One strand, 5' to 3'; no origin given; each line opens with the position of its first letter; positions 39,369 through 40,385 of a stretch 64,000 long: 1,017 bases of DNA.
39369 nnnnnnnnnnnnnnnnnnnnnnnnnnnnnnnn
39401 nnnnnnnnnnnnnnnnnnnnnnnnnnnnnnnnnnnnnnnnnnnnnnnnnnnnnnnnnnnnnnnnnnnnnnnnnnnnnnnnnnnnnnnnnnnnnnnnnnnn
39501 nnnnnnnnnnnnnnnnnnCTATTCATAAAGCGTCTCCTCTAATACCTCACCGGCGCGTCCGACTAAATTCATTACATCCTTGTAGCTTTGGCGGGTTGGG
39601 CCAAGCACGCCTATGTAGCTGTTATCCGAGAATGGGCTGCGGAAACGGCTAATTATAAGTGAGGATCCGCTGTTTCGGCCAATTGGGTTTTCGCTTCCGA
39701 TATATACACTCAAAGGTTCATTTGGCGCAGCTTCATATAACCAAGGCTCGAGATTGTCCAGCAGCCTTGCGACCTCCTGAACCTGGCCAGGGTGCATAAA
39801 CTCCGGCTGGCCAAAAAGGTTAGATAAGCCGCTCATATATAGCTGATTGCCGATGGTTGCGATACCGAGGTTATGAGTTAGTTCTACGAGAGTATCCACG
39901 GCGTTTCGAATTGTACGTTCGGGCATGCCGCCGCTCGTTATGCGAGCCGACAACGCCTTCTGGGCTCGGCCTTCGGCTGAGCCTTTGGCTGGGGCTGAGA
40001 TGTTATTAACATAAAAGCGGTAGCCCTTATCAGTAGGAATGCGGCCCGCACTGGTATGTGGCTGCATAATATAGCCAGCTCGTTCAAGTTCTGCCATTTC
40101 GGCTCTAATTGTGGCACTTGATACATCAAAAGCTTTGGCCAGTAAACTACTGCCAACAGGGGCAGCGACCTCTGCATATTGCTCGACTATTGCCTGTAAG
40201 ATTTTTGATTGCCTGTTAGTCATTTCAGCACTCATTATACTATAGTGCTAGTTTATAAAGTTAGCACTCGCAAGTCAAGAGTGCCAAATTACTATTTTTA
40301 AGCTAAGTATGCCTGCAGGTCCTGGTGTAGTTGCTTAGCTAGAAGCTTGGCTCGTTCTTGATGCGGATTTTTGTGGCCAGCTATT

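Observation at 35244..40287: Heat-shock operon hrcA-orf79-grpE-dnaK-orf191-dnaJ with two unknown ORFs translationally coupled to the chaperone genes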

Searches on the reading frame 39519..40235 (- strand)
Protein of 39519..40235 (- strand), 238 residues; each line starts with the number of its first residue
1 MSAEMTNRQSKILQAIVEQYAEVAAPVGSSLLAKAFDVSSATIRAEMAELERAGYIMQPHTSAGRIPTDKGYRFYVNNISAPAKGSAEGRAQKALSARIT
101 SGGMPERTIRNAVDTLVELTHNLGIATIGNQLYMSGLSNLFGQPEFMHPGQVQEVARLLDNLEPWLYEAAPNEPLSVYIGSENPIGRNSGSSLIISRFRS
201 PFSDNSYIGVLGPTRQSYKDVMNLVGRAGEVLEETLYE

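Call 4: search_protein_families(library=pfam, proteins=[window:39519-40235:-], max_evalue=1)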
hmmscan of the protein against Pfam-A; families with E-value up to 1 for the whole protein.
window:39519-40235:- (238 aa): 15 families
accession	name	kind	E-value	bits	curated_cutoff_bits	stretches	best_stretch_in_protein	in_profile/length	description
PF01628.27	HrcA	-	1.9e-17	64.4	22.2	1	107-222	107-215/215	HrcA protein C terminal domain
PF03444.21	HrcA_DNA-bdg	-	2.9e-05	24.1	21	1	4-73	1-71/79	Winged helix-turn-helix transcription repressor, HrcA DNA-binding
PF08279.18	HTH_11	-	7e-05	23.1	25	1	16-56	5-45/55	HTH domain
PF21715.3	CggR_N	-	0.00057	20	30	1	19-71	10-60/71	CggR N-terminal DNA binding domain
PF08784.17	RPA_C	-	0.0014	19.7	22.6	0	4-57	48-100/106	Replication protein A C terminal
PF08220.18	HTH_DeoR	-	0.0019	18.3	21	1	32-63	20-51/57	DeoR-like helix-turn-helix domain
PF01726.22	LexA_DNA_bind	-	0.004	17.3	23.7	1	4-58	3-59/65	LexA DNA binding domain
PF13730.12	HTH_36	-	0.0048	17.1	25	1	32-56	31-55/55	Helix-turn-helix domain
PF05491.19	RuvB_C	-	0.0049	17.2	24.7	1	6-74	5-70/72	RuvB C-terminal winged helix domain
PF00392.27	GntR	-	0.038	14.1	27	1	31-57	29-55/64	Bacterial regulatory proteins, gntR family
PF14014.11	DUF4230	-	0.096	13.2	27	1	74-126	92-144/148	Protein of unknown function (DUF4230)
PF07848.18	PaaX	-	0.12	13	24.8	0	32-59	29-56/70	PaaX-like protein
PF13412.12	HTH_24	-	0.13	12.3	21.9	1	32-56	23-47/48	Winged helix-turn-helix DNA-binding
PF01325.25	Fe_dep_repress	-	0.15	12.8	26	1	24-57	20-53/60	Iron dependent repressor, N-terminal DNA binding domain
PF08461.16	HTH_12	-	0.18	12.2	21.4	1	19-72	6-63/66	Ribonuclease R winged-helix domain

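Call 60: search_protein_families(library=ncbifam, proteins=[window:39519-40223:-], max_evalue=0.1)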
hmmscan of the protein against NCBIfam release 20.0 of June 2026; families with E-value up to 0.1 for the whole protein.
window:39519-40223:- (234 aa): 11 families
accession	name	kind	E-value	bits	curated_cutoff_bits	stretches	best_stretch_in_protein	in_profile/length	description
TIGR00331.1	hrcA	equivalog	1.2e-51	176.3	197.2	2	2-123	1-124/338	heat-inducible transcriptional repressor HrcA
NF003033.0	PRK03911.1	equivalog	1.9e-14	53.9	248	1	2-74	4-78/264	HrcA family transcriptional regulator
NF040755.1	AgaR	equivalog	0.00019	20.7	260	1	4-59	7-57/256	transcriptional repressor AgaR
NF040887.2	trans_reg_YciT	exception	0.0018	17.9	450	1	1-59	1-54/246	DNA-binding transcriptional regulator YciT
NF007720.0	PRK10411.1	equivalog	0.0033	16.8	259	1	10-63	7-59/243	L-fucose operon activator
NF041397.1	TranRegGlpR_Halo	equivalog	0.0038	16.9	300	1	4-59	6-56/253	HTH-type transcriptional regulator GlpR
NF053704.1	TransRegCcpNBacil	equivalog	0.014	14.8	260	1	1-52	3-49/208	transcriptional regulator CcpN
NF007316.0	PRK09802.1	equivalog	0.03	13.5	351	1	3-57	17-66/269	DeoR family transcriptional regulator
NF000868.0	PRK00080.1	equivalog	0.03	13.2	282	0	4-71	260-324/330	Holliday junction branch migration DNA helicase RuvB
TIGR00498.1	lexA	equivalog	0.032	13.8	110.95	1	1-57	4-61/203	transcriptional repressor LexA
NF006811.0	PRK09333.1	equivalog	0.04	13.5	156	1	32-70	91-127/150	30S ribosomal protein S19e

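Call 76: search_solved_structures(query=window:39519-40223:-, max_evalue=0.01, show_alignments=1)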
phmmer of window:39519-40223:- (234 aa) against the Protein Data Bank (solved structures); distinct sequences matched with E-value up to 0.01: 1.
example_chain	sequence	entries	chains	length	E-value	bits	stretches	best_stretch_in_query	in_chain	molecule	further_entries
1stz_A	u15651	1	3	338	1.3e-17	68.3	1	2-86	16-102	Heat-inducible transcription repressor hrcA homolog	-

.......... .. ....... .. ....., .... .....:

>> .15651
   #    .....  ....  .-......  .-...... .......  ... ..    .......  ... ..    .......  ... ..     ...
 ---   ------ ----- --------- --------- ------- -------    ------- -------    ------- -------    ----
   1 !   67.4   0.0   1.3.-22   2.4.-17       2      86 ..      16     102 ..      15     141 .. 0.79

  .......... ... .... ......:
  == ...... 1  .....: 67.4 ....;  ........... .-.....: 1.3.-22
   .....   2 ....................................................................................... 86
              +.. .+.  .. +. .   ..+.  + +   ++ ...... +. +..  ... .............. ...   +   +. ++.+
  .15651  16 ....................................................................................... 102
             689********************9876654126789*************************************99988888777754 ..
